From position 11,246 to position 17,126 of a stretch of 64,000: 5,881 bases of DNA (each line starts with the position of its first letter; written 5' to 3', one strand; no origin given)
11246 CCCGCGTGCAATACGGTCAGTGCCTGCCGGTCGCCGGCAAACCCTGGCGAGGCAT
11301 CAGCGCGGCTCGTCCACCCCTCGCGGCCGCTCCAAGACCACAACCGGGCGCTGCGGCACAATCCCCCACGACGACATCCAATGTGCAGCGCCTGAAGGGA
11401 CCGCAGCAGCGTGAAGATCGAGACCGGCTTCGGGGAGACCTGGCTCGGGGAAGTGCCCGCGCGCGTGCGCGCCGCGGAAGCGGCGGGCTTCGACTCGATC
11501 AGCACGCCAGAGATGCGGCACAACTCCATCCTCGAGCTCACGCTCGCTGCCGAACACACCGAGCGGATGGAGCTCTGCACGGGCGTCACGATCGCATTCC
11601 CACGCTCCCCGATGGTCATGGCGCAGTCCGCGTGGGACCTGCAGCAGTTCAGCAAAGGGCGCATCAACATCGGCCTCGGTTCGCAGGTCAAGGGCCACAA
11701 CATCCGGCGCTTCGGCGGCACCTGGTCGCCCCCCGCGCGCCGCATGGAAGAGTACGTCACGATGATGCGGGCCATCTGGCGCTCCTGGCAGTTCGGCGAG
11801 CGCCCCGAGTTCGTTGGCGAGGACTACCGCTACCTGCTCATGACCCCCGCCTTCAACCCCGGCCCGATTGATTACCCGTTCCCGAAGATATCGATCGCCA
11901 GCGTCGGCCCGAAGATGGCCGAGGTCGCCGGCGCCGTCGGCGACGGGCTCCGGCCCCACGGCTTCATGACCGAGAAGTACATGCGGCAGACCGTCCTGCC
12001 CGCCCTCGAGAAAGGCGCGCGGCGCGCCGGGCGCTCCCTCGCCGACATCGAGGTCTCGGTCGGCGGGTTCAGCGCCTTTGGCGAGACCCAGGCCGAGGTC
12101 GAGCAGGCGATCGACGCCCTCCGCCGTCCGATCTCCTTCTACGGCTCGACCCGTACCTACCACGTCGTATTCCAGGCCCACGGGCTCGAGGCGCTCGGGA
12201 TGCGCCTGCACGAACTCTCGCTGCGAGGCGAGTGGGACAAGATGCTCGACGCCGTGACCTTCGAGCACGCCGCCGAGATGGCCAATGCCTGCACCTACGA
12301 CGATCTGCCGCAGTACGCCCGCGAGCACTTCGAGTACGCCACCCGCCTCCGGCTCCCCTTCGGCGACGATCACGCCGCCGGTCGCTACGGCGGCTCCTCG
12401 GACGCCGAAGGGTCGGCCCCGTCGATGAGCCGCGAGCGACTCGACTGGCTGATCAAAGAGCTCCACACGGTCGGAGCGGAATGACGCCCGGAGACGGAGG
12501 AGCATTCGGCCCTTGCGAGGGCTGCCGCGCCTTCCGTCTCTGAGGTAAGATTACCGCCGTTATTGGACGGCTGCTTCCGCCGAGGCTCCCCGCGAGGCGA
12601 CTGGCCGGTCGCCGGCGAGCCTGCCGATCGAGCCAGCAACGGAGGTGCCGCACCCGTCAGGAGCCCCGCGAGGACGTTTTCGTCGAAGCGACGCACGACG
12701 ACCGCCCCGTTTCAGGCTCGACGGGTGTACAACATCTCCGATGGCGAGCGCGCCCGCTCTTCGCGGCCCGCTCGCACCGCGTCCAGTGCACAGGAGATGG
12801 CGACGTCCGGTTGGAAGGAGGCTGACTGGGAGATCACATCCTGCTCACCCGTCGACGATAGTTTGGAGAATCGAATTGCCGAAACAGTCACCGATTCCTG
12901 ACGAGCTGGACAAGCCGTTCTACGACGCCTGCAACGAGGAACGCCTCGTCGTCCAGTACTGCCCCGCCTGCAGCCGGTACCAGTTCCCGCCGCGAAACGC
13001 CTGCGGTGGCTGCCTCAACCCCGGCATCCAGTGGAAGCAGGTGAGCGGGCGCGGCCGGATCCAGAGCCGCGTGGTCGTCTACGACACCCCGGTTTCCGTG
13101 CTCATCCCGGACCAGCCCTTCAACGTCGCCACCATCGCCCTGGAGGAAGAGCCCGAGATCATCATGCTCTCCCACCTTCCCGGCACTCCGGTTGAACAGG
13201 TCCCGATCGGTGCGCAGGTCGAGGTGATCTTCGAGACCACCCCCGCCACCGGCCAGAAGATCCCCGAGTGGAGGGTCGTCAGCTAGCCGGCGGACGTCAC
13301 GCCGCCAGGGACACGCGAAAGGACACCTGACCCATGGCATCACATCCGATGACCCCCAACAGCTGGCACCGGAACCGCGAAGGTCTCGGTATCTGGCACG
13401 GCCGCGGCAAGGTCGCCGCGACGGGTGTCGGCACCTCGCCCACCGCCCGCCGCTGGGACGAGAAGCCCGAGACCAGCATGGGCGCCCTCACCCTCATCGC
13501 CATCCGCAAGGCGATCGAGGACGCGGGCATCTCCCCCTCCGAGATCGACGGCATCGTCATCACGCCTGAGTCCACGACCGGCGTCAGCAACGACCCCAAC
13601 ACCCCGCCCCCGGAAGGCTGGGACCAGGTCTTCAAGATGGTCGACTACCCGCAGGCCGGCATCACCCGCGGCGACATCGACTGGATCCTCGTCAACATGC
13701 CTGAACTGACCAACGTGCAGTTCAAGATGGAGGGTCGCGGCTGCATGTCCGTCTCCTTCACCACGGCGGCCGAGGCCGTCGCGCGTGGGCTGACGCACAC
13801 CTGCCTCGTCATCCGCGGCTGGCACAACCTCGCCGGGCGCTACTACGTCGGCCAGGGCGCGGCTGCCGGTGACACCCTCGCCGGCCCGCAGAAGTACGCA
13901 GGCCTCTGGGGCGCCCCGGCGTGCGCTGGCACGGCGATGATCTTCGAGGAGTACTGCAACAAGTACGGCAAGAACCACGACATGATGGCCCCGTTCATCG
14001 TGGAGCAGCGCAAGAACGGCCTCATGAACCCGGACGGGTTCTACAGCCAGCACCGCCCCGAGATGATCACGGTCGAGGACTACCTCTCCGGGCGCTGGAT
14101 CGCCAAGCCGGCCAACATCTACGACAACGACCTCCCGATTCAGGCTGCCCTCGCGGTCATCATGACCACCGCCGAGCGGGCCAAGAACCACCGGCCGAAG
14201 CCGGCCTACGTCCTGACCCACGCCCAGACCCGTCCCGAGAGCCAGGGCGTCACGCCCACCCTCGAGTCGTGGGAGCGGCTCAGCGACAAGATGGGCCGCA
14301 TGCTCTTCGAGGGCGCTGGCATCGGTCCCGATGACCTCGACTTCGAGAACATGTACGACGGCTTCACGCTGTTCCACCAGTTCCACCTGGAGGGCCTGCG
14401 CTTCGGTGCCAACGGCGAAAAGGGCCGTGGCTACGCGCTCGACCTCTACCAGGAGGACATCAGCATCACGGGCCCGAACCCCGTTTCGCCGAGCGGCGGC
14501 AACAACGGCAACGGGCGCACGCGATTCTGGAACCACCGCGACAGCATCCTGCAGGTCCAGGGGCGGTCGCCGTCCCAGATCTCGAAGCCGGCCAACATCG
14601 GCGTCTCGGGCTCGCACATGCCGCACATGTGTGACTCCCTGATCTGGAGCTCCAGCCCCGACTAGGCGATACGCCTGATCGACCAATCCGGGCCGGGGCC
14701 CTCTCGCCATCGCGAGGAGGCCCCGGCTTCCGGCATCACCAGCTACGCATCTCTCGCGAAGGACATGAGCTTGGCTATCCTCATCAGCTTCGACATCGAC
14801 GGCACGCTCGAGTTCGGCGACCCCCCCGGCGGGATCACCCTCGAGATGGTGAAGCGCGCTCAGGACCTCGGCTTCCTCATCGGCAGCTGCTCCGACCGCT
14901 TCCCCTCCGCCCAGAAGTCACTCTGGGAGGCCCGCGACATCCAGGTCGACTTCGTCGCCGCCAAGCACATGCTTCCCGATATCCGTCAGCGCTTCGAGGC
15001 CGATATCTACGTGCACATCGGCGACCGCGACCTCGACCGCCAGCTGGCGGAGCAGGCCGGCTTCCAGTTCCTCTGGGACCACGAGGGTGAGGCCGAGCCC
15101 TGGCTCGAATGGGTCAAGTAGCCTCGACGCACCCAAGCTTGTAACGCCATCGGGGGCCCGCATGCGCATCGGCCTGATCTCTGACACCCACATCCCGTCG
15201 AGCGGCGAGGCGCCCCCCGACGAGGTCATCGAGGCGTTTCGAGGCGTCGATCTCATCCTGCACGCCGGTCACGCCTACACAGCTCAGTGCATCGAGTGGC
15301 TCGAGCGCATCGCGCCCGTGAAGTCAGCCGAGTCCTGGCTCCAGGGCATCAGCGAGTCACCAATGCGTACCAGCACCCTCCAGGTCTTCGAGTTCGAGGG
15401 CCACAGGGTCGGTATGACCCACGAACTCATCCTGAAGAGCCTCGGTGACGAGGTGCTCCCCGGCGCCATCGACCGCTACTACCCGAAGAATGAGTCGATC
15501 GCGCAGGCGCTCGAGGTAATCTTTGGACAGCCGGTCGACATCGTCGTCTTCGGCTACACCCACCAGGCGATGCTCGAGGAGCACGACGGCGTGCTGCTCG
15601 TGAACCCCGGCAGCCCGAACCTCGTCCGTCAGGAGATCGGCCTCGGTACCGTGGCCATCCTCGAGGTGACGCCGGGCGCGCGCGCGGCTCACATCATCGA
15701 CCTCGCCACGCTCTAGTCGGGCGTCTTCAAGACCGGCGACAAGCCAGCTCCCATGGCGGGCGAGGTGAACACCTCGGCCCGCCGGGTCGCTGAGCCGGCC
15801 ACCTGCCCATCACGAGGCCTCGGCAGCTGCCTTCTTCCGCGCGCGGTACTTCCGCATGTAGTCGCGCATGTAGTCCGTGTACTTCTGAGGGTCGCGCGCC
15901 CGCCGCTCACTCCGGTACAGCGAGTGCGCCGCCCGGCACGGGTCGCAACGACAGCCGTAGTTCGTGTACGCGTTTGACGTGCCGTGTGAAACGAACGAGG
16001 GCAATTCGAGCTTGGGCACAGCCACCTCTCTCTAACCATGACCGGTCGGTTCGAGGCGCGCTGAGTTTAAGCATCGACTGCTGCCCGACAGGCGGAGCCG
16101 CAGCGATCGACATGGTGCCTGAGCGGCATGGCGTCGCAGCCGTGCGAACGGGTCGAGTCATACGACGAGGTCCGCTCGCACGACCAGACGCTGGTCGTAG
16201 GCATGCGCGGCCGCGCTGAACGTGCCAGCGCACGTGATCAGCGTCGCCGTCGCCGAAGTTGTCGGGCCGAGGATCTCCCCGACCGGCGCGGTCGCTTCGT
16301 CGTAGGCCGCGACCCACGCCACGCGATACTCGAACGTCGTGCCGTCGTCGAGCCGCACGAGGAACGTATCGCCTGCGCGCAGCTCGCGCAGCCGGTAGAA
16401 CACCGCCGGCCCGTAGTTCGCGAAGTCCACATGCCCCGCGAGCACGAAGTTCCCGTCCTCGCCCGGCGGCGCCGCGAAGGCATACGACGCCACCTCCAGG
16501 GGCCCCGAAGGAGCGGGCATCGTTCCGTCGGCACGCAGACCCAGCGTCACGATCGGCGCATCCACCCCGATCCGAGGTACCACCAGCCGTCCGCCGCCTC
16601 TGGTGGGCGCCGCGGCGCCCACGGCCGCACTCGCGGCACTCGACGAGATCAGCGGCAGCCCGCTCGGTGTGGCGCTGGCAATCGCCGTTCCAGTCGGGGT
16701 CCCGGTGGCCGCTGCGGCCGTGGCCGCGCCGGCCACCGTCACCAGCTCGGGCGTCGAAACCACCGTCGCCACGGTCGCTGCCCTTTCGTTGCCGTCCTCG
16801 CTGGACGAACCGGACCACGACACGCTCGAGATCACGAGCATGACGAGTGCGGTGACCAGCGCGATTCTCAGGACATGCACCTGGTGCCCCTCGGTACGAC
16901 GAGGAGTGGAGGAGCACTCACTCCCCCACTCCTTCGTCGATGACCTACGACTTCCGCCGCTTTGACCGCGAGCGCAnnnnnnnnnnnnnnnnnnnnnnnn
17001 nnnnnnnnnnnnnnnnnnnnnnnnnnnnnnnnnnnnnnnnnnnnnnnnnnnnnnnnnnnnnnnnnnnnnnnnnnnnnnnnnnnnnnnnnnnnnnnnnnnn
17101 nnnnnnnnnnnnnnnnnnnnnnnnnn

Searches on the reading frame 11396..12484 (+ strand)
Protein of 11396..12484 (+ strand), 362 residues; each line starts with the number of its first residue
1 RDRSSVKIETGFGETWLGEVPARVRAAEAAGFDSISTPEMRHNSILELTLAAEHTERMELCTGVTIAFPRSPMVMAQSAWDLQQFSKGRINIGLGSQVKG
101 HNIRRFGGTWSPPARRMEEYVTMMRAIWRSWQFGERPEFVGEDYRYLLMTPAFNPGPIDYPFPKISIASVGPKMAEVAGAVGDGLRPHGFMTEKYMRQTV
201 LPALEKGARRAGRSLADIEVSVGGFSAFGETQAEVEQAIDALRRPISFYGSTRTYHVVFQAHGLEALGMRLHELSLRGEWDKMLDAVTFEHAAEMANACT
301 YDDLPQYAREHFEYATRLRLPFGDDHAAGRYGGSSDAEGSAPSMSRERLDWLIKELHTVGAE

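Call 57: search_protein_families(library=pfam, max_evalue=1e-8, proteins=[window:11396-12484:+])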
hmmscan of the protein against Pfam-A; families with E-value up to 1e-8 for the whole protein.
window:11396-12484:+ (362 aa): 1 family
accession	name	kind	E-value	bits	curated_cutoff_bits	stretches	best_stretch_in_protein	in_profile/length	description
PF00296.26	Bac_luciferase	-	1.6e-57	195.7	27.9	1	17-296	22-292/314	Luciferase-like monooxygenase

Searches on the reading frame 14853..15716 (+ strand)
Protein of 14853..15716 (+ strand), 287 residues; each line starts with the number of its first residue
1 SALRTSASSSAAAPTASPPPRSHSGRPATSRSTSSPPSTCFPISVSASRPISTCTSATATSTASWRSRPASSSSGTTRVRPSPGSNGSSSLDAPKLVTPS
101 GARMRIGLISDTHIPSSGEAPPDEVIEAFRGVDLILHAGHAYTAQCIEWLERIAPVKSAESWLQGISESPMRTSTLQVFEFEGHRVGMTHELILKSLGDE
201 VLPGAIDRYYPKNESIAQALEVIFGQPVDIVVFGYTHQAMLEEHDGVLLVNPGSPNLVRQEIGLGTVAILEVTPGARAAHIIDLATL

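Call 58: search_protein_families(library=pfam, max_evalue=1e-8, proteins=[window:14853-15716:+])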
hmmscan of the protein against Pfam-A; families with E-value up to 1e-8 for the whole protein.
window:14853-15716:+ (287 aa): 1 family
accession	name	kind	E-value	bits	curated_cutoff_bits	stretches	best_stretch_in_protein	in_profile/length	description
PF12850.12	Metallophos_2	-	5.2e-22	79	27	1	104-273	1-152/154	Calcineurin-like phosphoesterase superfamily domain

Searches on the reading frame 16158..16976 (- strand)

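Call 58: search_protein_families(library=pfam, max_evalue=1e-8, proteins=[window:16158-16976:-])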
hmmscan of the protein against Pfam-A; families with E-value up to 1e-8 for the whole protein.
window:16158-16976:- (272 aa): 1 family
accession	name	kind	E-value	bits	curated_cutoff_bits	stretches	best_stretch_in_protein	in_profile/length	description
PF04203.18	Sortase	-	3.7e-24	85.3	26.6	1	131-271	1-125/125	Sortase domain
